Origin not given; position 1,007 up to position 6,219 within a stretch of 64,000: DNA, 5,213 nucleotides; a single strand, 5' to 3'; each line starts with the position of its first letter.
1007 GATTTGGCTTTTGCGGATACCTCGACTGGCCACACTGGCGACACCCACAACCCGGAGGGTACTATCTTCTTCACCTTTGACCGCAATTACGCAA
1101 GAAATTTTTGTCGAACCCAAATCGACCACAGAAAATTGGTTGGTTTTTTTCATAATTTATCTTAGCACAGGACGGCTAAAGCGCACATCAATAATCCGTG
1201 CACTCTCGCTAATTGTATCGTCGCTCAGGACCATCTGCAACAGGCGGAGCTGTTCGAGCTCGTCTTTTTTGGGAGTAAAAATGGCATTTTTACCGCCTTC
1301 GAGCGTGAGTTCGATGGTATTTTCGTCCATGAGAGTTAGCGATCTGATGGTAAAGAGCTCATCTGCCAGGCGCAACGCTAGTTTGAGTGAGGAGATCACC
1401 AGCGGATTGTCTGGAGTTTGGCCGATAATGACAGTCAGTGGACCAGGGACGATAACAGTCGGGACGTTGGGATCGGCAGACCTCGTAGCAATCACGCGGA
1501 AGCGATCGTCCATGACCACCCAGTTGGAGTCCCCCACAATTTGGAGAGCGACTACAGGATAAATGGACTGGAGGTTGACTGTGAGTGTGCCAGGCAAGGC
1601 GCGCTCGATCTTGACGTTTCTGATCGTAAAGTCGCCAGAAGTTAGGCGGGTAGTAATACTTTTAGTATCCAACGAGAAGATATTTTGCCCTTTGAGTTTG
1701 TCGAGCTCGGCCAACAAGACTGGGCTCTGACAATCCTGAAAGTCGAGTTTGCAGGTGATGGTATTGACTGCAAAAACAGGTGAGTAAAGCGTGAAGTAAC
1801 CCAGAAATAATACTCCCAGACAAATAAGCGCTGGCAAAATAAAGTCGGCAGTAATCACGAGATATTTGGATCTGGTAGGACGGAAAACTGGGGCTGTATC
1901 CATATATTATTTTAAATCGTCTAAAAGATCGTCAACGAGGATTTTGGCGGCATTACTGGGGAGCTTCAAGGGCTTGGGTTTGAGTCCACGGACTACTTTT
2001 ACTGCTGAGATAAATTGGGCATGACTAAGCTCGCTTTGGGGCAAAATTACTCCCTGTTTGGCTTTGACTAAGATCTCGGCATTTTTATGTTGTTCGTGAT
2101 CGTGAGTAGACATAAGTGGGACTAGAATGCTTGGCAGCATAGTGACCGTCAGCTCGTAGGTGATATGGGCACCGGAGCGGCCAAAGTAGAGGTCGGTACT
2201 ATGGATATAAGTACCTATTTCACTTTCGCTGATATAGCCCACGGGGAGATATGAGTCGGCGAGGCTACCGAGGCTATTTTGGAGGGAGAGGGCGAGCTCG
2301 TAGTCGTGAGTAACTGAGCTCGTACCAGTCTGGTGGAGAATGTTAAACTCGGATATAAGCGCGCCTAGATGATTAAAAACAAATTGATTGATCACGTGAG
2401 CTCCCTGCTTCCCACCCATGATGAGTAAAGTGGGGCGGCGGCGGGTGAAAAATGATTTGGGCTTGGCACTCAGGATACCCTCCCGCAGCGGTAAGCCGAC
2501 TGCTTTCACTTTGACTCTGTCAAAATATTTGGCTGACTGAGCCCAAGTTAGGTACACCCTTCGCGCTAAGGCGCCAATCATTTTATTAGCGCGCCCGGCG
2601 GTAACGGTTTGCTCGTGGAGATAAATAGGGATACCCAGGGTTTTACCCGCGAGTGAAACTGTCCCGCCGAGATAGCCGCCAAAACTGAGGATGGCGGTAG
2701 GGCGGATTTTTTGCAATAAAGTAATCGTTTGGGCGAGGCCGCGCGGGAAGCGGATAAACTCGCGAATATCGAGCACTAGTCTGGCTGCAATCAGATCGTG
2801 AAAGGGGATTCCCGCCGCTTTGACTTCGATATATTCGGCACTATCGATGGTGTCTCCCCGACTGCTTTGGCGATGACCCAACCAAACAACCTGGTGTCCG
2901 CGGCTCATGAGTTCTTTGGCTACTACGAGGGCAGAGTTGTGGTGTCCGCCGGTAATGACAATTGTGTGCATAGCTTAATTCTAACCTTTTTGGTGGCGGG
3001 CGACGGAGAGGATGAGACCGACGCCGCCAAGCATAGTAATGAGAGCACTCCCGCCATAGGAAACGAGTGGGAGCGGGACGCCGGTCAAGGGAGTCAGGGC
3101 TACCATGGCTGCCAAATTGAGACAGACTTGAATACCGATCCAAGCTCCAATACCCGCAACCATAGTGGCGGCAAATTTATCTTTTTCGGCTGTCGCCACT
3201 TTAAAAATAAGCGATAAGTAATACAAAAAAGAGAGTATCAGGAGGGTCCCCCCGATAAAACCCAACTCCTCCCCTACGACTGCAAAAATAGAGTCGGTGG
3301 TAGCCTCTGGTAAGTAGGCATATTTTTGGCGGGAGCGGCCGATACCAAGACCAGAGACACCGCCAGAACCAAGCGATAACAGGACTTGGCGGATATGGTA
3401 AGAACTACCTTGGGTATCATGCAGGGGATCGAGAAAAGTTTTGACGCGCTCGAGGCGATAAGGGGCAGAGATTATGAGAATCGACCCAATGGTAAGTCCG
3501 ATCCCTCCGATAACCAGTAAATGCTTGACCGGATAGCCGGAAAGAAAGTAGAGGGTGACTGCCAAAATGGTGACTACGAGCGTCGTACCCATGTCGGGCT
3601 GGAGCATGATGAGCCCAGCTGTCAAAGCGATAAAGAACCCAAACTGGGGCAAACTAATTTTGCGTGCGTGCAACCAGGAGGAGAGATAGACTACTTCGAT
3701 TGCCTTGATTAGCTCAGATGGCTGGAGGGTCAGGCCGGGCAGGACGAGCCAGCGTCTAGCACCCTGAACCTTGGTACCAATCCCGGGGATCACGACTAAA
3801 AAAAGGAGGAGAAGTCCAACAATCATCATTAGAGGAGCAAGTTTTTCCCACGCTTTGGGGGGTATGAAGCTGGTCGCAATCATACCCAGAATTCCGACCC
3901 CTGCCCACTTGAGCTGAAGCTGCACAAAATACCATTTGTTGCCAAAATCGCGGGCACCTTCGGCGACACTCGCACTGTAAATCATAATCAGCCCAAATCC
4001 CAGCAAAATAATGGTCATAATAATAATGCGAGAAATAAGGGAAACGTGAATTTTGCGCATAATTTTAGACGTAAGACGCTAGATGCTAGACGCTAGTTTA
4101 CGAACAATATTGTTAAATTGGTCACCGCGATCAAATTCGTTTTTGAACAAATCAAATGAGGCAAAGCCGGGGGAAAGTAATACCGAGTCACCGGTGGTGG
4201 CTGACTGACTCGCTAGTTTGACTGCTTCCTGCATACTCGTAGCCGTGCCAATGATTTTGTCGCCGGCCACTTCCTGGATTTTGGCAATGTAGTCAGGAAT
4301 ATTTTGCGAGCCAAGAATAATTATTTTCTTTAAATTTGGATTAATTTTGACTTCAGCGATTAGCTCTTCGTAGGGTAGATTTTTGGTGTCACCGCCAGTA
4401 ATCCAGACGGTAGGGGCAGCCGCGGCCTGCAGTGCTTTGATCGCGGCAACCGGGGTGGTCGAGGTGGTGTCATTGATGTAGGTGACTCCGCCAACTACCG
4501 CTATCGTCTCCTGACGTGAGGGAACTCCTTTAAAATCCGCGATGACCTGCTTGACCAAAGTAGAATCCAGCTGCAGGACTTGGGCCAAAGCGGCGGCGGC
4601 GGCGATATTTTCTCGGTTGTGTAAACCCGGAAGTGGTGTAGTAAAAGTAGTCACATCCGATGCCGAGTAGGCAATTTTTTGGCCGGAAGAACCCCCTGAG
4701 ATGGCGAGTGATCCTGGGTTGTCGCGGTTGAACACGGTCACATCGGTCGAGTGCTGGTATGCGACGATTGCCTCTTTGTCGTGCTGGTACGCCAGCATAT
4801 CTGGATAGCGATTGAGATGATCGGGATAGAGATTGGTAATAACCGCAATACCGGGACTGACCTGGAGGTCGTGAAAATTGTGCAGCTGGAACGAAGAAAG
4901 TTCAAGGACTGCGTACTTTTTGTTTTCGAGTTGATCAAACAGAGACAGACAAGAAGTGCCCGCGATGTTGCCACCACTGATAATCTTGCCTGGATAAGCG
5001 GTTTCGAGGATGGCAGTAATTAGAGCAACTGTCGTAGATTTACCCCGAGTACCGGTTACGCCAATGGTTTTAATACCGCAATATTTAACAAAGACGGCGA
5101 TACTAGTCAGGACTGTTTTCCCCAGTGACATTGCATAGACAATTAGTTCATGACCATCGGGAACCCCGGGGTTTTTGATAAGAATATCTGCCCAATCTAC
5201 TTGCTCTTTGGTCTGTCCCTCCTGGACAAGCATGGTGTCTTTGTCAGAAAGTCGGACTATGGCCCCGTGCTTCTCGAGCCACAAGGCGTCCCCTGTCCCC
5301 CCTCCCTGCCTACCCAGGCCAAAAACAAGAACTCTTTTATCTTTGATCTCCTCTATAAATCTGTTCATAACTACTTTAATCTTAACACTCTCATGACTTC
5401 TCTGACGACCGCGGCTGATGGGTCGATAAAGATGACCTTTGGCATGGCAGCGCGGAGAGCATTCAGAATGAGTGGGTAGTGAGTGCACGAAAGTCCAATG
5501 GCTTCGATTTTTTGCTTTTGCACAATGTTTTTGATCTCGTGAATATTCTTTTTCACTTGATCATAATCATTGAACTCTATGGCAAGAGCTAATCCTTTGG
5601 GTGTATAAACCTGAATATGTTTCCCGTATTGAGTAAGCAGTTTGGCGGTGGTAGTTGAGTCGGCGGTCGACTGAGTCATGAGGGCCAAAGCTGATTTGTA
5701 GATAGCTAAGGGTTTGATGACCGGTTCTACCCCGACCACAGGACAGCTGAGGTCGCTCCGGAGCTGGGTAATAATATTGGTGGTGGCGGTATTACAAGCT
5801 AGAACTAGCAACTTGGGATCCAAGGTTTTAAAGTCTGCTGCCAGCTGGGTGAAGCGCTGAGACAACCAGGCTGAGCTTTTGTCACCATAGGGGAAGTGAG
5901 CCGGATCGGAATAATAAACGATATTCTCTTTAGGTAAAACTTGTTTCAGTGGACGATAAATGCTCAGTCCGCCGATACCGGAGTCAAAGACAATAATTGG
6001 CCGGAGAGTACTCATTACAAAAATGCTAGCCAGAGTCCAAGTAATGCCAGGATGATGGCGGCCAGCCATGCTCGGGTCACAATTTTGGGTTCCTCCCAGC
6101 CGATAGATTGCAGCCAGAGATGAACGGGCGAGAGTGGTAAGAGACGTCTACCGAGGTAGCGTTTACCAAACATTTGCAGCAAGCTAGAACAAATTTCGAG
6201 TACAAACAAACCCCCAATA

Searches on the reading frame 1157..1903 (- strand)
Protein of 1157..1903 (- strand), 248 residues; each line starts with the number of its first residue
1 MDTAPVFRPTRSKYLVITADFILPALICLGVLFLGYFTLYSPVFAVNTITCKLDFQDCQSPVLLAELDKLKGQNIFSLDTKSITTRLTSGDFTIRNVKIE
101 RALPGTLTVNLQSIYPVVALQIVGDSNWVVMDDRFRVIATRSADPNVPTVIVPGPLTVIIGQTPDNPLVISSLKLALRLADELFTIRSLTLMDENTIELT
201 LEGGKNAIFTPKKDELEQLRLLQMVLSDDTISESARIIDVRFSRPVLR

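Call 19: search_protein_families(library=pfam, proteins=[window:1157-1903:-], max_evalue=0.0001)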
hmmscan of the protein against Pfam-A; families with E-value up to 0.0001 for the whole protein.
window:1157-1903:- (248 aa): 1 family
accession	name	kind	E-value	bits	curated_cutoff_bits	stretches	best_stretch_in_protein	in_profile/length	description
PF08478.15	POTRA_1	-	1.7e-06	28.7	23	1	64-112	20-67/69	POTRA domain, FtsQ-type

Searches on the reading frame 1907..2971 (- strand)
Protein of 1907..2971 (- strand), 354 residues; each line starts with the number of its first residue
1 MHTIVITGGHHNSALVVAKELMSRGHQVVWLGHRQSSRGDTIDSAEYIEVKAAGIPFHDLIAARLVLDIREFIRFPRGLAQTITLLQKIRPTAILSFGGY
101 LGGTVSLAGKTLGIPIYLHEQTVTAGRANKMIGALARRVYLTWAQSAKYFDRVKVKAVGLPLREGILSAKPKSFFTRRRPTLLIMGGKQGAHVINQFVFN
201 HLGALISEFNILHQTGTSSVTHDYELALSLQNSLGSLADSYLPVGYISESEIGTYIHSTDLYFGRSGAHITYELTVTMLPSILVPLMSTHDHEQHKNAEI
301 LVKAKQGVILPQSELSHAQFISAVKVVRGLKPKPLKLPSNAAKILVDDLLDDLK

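Call 19: search_protein_families(library=pfam, proteins=[window:1907-2971:-], max_evalue=0.0001)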
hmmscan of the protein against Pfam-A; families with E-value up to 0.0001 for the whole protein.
window:1907-2971:- (354 aa): 3 families
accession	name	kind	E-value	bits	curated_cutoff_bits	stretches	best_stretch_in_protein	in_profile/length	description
PF04101.22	Glyco_tran_28_C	-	2.6e-18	67.1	22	1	181-333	1-146/166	Glycosyltransferase family 28 C-terminal domain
PF03033.26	Glyco_transf_28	-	1.2e-17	64.7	26.2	1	7-140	8-138/139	Glycosyltransferase family 28 N-terminal domain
PF13579.12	Glyco_trans_4_4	-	1.7e-07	32.1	29.7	1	8-144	1-122/158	Glycosyl transferase 4-like domain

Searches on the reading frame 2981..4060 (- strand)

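Call 19: search_protein_families(library=pfam, proteins=[window:2981-4060:-], max_evalue=0.0001)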
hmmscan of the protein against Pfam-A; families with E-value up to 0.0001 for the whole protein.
window:2981-4060:- (359 aa): 1 family
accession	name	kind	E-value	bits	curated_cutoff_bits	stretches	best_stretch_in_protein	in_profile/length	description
PF01098.24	FTSW_RODA_SPOVE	-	2.4e-93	313.4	26.4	1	12-358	3-355/356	Cell cycle protein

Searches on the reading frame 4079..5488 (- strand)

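Call 19: search_protein_families(library=pfam, proteins=[window:4079-5488:-], max_evalue=0.0001)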
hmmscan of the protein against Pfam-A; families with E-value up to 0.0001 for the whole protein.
window:4079-5488:- (469 aa): 2 families
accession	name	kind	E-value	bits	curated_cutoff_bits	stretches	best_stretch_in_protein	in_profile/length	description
PF08245.18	Mur_ligase_M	-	4.4e-24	86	24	1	144-300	1-198/200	Mur ligase middle domain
PF02875.26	Mur_ligase_C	-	3.3e-09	38.1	28.4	1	325-440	2-125/127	Mur ligase, glutamate ligase domain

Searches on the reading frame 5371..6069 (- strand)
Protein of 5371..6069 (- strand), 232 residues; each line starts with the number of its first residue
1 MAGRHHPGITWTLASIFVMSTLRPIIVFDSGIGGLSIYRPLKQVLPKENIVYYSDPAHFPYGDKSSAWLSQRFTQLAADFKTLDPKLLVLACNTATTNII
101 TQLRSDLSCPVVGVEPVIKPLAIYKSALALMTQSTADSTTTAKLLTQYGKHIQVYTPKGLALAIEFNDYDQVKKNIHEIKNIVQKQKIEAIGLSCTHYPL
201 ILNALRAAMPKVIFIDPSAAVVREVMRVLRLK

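Call 19: search_protein_families(library=pfam, proteins=[window:5371-6069:-], max_evalue=0.0001)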
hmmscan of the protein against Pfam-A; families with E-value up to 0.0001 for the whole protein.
window:5371-6069:- (232 aa): 1 family
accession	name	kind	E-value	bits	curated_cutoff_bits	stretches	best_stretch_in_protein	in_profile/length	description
PF01177.27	Asp_Glu_race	-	1.2e-12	48.5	31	1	50-224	30-210/211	Asp/Glu/Hydantoin racemase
